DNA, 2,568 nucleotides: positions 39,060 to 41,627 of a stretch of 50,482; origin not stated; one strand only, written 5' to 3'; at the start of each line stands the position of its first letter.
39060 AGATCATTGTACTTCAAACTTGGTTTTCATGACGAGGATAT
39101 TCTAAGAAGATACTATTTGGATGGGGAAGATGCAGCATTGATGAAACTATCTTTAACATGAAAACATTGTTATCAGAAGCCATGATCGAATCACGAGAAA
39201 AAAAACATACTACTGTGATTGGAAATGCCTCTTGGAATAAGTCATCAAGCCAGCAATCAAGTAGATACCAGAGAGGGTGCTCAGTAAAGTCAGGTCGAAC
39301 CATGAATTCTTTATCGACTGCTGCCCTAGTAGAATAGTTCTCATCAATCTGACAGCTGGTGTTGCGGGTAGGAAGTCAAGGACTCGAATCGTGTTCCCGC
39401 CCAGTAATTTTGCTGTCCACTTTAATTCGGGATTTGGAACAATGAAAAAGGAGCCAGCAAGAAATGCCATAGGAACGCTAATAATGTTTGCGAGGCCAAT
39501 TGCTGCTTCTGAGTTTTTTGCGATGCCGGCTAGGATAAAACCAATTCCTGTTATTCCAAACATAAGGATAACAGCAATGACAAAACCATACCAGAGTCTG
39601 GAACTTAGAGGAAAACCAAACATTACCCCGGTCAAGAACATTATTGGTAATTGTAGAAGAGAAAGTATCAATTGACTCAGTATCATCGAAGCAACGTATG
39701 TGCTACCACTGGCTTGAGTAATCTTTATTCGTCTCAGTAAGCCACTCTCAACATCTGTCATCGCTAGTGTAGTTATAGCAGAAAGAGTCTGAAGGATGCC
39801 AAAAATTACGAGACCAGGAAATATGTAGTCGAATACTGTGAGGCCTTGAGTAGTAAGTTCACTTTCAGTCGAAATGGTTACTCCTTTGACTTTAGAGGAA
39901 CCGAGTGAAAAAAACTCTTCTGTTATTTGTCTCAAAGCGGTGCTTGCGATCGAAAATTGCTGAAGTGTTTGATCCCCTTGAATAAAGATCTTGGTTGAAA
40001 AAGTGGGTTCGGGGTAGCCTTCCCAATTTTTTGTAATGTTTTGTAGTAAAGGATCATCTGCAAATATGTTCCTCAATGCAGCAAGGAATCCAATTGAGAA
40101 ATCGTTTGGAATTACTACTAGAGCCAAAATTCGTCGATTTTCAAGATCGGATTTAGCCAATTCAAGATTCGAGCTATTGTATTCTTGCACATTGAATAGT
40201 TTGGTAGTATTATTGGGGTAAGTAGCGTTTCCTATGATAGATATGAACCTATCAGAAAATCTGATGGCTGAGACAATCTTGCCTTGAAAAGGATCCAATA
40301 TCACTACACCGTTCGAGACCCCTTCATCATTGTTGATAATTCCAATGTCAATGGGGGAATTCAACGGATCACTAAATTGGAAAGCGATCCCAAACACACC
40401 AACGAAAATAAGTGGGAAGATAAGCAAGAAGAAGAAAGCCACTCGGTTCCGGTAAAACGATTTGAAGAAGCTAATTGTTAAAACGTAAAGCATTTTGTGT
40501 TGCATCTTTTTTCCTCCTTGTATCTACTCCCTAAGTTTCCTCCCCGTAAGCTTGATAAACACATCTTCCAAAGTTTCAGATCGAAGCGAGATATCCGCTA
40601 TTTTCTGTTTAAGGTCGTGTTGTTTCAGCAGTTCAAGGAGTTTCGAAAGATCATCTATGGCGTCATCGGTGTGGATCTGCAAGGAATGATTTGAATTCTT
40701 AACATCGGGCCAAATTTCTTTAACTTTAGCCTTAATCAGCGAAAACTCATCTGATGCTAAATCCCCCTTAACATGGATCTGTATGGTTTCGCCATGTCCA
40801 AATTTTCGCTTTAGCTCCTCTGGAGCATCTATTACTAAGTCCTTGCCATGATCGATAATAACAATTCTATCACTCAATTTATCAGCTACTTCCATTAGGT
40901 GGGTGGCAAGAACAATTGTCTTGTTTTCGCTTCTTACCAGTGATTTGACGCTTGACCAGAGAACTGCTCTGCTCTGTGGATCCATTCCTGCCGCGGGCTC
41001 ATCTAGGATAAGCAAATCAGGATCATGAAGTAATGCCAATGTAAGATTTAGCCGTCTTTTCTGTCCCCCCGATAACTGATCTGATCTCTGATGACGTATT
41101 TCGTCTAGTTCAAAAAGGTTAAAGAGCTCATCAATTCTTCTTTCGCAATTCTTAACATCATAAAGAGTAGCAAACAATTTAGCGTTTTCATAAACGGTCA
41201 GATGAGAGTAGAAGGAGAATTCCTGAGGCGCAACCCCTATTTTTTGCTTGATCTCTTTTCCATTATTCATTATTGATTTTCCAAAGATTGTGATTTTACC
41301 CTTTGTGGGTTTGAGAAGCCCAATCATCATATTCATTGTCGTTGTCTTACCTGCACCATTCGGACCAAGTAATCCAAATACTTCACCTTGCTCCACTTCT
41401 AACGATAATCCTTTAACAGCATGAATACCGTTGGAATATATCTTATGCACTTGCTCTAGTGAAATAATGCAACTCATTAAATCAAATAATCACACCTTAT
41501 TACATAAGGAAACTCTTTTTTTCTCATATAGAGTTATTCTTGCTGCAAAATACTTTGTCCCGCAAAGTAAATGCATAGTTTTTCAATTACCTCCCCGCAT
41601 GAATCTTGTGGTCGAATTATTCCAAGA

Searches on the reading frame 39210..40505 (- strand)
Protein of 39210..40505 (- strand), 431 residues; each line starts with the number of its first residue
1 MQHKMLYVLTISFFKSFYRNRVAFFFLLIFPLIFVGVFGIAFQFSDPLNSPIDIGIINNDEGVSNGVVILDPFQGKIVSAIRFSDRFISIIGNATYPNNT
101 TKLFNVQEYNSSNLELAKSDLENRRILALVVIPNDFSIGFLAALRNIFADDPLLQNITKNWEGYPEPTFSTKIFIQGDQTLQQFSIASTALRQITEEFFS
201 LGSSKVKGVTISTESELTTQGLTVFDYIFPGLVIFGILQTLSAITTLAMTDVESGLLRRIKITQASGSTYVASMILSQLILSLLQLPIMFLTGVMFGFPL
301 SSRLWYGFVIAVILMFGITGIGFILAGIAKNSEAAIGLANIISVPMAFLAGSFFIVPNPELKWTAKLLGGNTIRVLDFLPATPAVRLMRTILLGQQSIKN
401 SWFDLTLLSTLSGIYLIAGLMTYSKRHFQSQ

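Call 21: search_protein_families(library=pfam, proteins=[window:39210-40505:-], max_evalue=0.00001)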
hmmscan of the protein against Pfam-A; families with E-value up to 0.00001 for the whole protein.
window:39210-40505:- (431 aa): 2 families
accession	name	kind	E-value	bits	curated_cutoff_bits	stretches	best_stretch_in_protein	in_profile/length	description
PF12698.13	ABC2_membrane_3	-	5.4e-28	98.5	31.6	1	24-420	4-346/347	ABC-2 family transporter protein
PF01061.29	ABC2_membrane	-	1.5e-15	57.8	26.9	1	220-359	51-186/211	ABC-2 type transporter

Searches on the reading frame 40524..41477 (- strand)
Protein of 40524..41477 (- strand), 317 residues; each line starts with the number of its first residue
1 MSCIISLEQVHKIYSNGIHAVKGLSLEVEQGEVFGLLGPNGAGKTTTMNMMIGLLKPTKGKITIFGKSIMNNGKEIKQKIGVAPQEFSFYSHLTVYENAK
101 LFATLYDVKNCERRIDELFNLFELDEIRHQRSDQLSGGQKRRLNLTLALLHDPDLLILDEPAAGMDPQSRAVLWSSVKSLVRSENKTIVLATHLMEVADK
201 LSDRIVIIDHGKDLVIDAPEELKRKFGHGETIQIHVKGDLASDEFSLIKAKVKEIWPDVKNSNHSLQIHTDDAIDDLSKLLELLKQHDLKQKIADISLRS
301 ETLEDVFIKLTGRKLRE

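Call 63: search_protein_families(library=pfam, proteins=[window:40524-41477:-], max_evalue=0.001)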
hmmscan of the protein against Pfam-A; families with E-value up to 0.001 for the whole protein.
window:40524-41477:- (317 aa): 5 families
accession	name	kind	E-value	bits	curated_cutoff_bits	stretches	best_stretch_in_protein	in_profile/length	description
PF00005.33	ABC_tran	-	8.2e-36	124.1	25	1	22-162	2-136/137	ABC transporter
PF13304.12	AAA_21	-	2.3e-08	34.9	27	1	118-197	221-302/304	AAA domain, putative AbiEii toxin, Type IV TA system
PF13732.12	DrrA1-3_C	-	2.7e-06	28.4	27.4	1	219-310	3-80/81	ATP-binding protein DrrA1-3-like, C-terminal domain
PF13175.12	AAA_15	-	4.9e-05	23.6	32.1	0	152-193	328-369/374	AAA ATPase domain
PF02463.25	SMC_N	-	0.00032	20.7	40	0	33-201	26-208/220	RecF/RecN/SMC N terminal domain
